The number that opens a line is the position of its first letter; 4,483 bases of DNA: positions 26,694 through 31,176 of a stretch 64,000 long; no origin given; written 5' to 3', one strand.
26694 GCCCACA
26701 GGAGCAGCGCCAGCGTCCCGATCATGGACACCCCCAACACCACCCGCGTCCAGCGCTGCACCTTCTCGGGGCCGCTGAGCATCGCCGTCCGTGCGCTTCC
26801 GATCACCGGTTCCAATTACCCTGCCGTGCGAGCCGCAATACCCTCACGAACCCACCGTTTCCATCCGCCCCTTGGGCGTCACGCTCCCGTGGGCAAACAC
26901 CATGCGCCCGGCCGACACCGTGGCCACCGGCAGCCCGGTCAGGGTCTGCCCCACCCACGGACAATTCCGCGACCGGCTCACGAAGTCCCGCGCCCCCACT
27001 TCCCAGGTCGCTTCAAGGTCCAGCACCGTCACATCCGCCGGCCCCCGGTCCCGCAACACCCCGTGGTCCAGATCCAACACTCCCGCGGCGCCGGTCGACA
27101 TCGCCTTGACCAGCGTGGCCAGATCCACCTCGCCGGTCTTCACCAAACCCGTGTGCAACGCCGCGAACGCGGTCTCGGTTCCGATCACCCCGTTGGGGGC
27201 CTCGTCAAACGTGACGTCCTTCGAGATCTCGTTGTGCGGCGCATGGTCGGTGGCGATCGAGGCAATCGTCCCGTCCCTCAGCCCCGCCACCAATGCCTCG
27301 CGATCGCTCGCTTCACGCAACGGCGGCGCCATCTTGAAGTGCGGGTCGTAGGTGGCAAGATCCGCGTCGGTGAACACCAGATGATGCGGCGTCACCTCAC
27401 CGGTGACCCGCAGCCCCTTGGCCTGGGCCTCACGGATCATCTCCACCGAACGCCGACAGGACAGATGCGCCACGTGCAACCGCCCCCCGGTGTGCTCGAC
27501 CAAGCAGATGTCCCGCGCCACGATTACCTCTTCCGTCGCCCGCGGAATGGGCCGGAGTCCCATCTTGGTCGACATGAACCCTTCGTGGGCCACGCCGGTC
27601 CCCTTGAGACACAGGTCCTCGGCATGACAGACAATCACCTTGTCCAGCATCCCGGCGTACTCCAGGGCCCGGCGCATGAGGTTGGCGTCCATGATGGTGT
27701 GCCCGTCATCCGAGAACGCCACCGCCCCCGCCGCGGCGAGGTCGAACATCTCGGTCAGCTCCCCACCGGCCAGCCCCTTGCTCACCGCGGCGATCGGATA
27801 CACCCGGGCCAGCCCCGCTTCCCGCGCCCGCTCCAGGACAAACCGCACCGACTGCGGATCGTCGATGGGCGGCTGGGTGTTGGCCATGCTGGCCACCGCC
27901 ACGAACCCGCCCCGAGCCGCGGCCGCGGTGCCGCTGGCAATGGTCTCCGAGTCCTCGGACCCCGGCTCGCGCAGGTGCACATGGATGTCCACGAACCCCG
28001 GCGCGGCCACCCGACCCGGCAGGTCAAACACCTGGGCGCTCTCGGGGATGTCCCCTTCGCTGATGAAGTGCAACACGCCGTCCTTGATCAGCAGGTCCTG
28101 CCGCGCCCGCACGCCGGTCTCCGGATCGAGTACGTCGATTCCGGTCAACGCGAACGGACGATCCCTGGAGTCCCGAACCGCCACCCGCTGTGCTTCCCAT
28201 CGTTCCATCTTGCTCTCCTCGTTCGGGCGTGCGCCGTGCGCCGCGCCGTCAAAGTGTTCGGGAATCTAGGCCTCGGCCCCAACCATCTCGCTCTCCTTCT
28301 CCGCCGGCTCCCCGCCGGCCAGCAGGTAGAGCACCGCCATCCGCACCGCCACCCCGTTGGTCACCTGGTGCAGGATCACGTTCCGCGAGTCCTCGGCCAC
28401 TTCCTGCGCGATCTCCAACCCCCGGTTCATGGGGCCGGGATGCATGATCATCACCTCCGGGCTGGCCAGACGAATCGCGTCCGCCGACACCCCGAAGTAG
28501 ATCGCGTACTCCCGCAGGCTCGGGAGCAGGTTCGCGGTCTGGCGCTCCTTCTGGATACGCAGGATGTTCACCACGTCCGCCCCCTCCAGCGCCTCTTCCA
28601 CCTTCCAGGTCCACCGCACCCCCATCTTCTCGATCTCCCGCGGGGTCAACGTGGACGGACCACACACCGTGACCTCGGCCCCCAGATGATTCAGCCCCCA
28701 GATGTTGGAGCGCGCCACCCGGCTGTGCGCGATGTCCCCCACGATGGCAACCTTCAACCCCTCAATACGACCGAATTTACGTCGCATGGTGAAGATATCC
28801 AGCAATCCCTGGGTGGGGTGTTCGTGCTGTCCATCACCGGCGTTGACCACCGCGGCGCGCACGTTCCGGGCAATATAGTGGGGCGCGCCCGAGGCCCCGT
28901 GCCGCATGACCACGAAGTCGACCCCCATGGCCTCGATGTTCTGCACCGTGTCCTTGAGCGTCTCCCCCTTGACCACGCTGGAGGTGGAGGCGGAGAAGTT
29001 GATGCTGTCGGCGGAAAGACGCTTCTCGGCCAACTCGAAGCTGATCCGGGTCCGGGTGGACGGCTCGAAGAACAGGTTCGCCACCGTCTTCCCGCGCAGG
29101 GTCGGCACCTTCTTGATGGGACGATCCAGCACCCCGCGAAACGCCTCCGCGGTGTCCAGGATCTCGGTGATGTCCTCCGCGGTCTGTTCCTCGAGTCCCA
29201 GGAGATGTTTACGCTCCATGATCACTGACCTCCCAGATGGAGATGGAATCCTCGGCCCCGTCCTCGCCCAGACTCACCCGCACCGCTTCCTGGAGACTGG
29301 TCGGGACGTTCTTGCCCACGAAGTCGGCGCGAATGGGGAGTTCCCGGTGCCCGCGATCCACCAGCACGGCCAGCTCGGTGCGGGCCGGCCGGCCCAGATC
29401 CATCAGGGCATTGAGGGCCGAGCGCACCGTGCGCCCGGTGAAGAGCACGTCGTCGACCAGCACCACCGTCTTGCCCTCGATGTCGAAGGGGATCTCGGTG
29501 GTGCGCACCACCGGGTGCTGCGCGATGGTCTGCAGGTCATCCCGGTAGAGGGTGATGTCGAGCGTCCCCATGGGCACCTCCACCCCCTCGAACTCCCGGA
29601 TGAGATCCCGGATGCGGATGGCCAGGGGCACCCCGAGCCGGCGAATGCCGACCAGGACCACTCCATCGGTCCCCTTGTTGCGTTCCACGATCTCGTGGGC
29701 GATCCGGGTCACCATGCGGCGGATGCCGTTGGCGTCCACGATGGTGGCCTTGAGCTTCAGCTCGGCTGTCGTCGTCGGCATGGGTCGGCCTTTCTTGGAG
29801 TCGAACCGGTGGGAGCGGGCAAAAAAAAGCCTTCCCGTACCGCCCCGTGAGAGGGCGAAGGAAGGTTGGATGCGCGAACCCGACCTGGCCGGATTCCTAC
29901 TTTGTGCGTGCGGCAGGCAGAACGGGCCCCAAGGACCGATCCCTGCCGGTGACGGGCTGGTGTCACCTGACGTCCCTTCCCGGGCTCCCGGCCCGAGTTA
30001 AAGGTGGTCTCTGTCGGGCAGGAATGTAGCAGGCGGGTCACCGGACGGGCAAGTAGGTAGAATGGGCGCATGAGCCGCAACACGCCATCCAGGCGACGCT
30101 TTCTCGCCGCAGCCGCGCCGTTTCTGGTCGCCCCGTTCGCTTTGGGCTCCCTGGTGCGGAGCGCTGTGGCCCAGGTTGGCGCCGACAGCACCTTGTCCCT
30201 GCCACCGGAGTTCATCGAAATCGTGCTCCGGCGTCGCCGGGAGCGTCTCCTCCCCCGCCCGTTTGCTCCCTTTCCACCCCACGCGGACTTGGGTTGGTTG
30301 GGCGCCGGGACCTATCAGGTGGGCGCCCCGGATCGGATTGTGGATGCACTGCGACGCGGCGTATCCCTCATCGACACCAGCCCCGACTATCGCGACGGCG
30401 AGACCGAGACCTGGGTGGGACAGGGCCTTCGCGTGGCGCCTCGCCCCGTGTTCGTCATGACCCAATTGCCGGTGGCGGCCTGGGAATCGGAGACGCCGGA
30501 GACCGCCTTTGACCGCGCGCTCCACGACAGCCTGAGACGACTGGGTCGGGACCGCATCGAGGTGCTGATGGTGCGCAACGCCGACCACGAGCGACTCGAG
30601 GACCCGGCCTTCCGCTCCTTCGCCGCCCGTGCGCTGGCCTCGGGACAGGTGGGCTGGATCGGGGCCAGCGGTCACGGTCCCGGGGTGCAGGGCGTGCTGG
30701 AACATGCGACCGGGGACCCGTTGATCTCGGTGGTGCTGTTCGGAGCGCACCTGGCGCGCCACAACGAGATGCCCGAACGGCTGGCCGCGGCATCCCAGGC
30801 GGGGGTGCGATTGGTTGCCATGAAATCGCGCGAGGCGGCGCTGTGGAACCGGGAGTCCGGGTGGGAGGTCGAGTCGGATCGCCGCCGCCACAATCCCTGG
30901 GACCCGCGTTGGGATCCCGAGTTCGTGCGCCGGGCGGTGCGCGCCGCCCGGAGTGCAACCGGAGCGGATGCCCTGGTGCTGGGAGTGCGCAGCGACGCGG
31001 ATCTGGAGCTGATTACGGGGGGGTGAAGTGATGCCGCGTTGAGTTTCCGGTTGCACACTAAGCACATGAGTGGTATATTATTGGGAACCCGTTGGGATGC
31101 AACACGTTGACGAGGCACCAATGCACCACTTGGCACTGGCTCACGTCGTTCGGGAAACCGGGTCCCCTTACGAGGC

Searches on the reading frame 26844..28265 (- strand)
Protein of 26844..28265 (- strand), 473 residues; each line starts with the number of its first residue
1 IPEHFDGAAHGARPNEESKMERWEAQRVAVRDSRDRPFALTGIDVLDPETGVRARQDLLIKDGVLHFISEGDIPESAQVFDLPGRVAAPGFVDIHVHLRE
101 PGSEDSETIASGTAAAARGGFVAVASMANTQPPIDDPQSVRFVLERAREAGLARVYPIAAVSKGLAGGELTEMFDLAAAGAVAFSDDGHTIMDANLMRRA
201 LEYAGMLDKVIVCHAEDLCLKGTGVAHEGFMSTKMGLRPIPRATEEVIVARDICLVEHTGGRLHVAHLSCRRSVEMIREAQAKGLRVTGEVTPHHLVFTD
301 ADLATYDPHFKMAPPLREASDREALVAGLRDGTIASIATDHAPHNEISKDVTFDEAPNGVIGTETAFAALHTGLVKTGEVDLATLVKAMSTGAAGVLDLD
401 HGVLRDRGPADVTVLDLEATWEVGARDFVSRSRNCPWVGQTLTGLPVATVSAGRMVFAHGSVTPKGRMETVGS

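Call 67: search_protein_families(library=pfam, proteins=[window:26844-28265:-], max_evalue=0.00001)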
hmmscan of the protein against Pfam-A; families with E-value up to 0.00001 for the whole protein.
window:26844-28265:- (473 aa): 3 families
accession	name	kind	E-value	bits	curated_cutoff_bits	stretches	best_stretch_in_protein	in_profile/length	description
PF01979.26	Amidohydro_1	-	3e-21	76.5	25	1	88-456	3-345/345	Amidohydrolase family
PF07969.17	Amidohydro_3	-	5.2e-10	39.8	29.7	0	78-103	1-26/472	Amidohydrolase family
PF12890.13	DHOase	-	7.8e-09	36.2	21.2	1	85-271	2-140/142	Dihydro-orotase-like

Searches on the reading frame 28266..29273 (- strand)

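Call 67: search_protein_families(library=pfam, proteins=[window:28266-29273:-], max_evalue=0.00001)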
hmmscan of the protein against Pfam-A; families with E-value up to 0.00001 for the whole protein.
window:28266-29273:- (335 aa): 2 families
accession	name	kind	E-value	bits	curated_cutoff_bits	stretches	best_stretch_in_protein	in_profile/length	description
PF02729.26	OTCace_N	-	7.9e-45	153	29.9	1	22-164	1-147/148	Aspartate/ornithine carbamoyltransferase, carbamoyl-P binding domain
PF00185.30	OTCace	-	1.3e-27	97.2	29.4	1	171-318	1-157/157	Aspartate/ornithine carbamoyltransferase, Asp/Orn binding domain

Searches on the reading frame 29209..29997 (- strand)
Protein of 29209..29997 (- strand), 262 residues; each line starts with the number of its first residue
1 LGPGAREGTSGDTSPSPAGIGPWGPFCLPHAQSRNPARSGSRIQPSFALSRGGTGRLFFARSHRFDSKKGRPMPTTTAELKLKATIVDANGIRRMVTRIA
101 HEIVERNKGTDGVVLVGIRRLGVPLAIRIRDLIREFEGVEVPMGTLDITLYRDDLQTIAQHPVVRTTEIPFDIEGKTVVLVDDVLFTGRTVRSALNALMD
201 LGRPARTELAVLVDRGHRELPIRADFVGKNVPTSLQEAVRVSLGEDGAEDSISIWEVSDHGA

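Call 67: search_protein_families(library=pfam, proteins=[window:29209-29997:-], max_evalue=0.00001)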
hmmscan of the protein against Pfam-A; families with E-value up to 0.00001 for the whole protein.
window:29209-29997:- (262 aa): 2 families
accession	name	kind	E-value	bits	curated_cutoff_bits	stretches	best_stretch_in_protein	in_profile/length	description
PF00156.33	Pribosyltran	-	8.6e-22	77.6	26.3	1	87-235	6-155/158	Phosphoribosyl transferase domain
PF14681.12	UPRTase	-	2.5e-06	27.6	27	1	99-204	54-149/206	Uracil phosphoribosyltransferase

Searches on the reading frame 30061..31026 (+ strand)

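Call 67: search_protein_families(library=pfam, proteins=[window:30061-31026:+], max_evalue=0.00001)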
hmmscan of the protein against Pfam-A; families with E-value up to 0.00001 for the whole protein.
window:30061-31026:+ (321 aa): 1 family
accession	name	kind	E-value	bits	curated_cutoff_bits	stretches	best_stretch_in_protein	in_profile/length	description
PF00248.27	Aldo_ket_red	-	1.4e-10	41.1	24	1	92-256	24-191/291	Aldo/keto reductase family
